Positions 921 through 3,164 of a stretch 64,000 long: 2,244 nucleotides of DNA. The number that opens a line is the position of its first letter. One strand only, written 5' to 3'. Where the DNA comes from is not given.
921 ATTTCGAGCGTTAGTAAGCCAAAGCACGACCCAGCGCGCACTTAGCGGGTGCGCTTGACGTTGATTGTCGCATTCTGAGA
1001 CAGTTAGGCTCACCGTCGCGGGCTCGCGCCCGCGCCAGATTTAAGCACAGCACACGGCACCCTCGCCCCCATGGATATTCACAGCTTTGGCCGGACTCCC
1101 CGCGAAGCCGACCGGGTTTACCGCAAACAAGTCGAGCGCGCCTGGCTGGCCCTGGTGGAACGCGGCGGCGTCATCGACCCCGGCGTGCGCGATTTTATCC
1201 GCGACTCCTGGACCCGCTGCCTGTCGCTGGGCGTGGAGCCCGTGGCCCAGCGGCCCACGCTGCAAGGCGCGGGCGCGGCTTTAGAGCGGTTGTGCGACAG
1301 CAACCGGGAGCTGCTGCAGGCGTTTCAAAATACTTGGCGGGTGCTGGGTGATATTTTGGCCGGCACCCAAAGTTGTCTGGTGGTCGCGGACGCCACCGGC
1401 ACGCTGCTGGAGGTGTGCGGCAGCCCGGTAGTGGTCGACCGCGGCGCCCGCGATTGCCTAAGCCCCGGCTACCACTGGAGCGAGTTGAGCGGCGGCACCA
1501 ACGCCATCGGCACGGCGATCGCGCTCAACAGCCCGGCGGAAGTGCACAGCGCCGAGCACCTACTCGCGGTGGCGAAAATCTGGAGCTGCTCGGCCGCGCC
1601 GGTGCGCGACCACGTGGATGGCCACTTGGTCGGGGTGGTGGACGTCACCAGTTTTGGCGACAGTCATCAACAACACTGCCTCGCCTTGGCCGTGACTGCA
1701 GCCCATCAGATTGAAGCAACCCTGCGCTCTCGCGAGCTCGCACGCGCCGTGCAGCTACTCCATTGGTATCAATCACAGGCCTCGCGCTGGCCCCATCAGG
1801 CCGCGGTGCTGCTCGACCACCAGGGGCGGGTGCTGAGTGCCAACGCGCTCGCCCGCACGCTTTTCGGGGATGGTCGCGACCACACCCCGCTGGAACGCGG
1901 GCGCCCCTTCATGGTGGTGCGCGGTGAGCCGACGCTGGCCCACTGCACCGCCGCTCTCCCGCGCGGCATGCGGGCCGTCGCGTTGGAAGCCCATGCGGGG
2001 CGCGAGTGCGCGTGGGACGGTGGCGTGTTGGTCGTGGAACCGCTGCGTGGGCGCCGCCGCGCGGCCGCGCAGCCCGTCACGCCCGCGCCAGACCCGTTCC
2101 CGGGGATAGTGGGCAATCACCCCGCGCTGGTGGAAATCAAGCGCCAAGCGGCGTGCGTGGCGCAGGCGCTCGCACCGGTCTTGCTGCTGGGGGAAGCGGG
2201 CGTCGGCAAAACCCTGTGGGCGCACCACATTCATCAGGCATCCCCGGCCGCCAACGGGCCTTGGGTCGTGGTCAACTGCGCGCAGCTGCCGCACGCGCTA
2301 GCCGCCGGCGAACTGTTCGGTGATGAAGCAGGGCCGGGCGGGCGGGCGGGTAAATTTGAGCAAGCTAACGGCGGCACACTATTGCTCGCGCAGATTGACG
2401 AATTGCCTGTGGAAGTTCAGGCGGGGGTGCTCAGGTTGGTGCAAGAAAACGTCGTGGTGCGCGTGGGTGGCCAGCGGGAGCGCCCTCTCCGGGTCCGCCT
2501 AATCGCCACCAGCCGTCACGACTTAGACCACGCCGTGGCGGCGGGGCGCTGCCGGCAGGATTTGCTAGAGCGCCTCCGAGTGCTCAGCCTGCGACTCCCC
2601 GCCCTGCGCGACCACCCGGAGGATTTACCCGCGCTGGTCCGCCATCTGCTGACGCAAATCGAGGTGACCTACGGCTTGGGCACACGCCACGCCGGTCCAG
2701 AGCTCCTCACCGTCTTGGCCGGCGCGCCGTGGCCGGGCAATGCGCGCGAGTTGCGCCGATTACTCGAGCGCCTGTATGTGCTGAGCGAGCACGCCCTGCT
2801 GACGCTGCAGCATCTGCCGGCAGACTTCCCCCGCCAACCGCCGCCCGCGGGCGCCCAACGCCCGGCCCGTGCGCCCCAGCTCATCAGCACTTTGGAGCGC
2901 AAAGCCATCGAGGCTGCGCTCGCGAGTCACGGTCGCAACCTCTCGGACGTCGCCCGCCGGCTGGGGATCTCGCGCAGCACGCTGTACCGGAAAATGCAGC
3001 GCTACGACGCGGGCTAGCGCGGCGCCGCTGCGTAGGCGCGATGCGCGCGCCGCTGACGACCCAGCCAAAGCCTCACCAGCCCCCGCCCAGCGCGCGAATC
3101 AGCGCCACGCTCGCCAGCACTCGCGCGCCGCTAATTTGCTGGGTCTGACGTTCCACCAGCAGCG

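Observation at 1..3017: AcoR-type enhancer-binding-protein regulator with degenerate GAFTGA and Walker B motifs, divergent from a luciferase-like monooxygenase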

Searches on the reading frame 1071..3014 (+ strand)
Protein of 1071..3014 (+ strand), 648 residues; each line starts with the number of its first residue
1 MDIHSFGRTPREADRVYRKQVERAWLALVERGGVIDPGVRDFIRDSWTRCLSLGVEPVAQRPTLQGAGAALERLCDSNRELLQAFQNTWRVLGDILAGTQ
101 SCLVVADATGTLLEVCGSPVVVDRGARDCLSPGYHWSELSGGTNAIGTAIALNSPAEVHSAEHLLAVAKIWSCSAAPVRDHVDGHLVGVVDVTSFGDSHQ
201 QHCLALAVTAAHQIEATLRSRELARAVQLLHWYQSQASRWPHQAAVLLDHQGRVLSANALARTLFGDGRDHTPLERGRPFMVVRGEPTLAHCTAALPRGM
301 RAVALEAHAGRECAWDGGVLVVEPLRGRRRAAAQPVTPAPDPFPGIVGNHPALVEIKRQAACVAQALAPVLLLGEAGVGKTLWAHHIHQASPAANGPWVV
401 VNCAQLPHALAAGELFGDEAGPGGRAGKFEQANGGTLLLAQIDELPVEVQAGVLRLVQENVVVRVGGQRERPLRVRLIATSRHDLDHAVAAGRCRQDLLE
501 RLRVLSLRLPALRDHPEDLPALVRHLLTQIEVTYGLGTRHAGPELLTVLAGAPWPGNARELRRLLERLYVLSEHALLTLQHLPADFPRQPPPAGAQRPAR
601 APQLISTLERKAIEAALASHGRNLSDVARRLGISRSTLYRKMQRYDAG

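Call 5: search_protein_families(library=pfam, proteins=[window:1071-3014:+], max_evalue=0.01)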
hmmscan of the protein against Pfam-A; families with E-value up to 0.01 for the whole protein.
window:1071-3014:+ (648 aa): 23 families
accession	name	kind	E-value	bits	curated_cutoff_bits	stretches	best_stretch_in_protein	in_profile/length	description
PF00158.32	Sigma54_activat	-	7.9e-43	146.5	20.2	1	346-507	1-167/168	Sigma-54 interaction domain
PF14532.12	Sigma54_activ_2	-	4.3e-20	72.8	25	1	347-512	1-138/138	Sigma-54 interaction domain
PF25601.1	AAA_lid_14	-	1.1e-16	60.8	27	1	513-593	1-81/87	AAA+ ATPase lid domain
PF02954.25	HTH_8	-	1.7e-14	53.7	22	1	607-645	4-42/42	Bacterial regulatory protein, Fis family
PF01590.32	GAF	-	4.4e-11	43.9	22.4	1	81-218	2-133/133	GAF domain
PF18024.7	HTH_50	-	2.3e-06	27.6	27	1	604-646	7-48/50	Helix-turn-helix domain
PF13518.12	HTH_28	-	8.7e-06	26.2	25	1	611-647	4-38/52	Helix-turn-helix domain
PF13384.12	HTH_23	-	5.3e-05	23.3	24.6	1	609-645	4-41/50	Homeodomain-like domain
PF02796.21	HTH_7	-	7.7e-05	23.2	23.8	1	619-642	19-42/45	Helix-turn-helix domain of resolvase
PF17765.7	MLTR_LBD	-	0.0002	21.9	26.3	1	239-276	11-48/168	MmyB-like transcription regulator ligand binding domain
PF13551.12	HTH_29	-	0.0004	20.9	28.1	1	617-648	7-39/64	Winged helix-turn helix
PF13936.12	HTH_38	-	0.00073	19.7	27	1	606-644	6-43/44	Helix-turn-helix domain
PF09339.16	HTH_IclR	-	0.0013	18.9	22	1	616-640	11-37/52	IclR helix-turn-helix domain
PF13556.12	HTH_30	-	0.0014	18.8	27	1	617-644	8-35/59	PucR C-terminal helix-turn-helix domain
PF12840.13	HTH_20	-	0.0019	18.6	27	0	610-643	6-40/51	Helix-turn-helix domain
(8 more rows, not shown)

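Call 6: search_protein_families(library=ncbifam, proteins=[window:1071-3014:+], max_evalue=0.01)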
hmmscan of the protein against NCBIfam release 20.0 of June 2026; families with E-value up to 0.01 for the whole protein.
window:1071-3014:+ (648 aa): 25 families
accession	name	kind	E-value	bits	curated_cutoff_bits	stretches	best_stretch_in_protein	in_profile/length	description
NF008485.2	PRK11388.1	equivalog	2.3e-85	287.2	551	2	324-646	312-636/643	dihydroxyacetone kinase operon transcriptional regulator DhaR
NF041552.1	TF_PrdR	equivalog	7.5e-65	219.4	795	1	341-646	264-577/577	sigma-54 dependent transcriptional regulator PrdR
NF003451.0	PRK05022.1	equivalog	5.7e-63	213.4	476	1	345-645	191-508/512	nitric oxide reductase transcriptional regulator NorR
TIGR01818.1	ntrC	equivalog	2.9e-61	207.7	558.6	1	340-594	130-389/463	nitrogen regulation protein NR(I)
NF038308.1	RNA_repair_RtcR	equivalog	8.2e-61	206.4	650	1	345-635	181-501/530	RNA repair transcriptional activator RtcR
NF008469.0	PRK11361.1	equivalog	9.2e-61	205.9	714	1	346-646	145-455/461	acetoacetate metabolism transcriptional regulator AtoC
TIGR01817.1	nifA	equivalog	7.3e-60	203.2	528.85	1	344-597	196-453/534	nif-specific transcriptional activator NifA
TIGR02329.1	propionate_PrpR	equivalog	3.5e-59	200.8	499.2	1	345-643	213-525/526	propionate catabolism operon regulatory protein PrpR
TIGR02915.1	PEP_resp_reg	equivalog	4.4e-59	200.5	502.6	1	342-646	137-443/445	PEP-CTERM-box response regulator transcription factor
NF050807.1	TransRegFlbDCaul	equivalog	1.5e-58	198.8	750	1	347-645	121-438/454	sigma-54-dependent transcriptional regulator FlbD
NF051870.1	NAssimRespRegNtrX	equivalog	6.1e-57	193.5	600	1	346-643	141-448/452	nitrogen assimilation response regulator NtrX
NF011953.0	PRK15424.1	equivalog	1e-56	192.7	703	1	345-644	220-533/538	propionate catabolism operon regulatory protein PrpR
NF041906.1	V4R_TF_MobR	exception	2.7e-53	181.3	999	1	364-644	252-543/544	phenol degradation transcriptional regulator MobR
NF007689.0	PRK10365.1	equivalog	2e-51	175.2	760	1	344-644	139-441/441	sigma-54-dependent response regulator transcription factor ZraR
NF008176.1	PRK10923.1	equivalog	8.2e-50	169.7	620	1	338-622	132-419/469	nitrogen regulation protein NR(I)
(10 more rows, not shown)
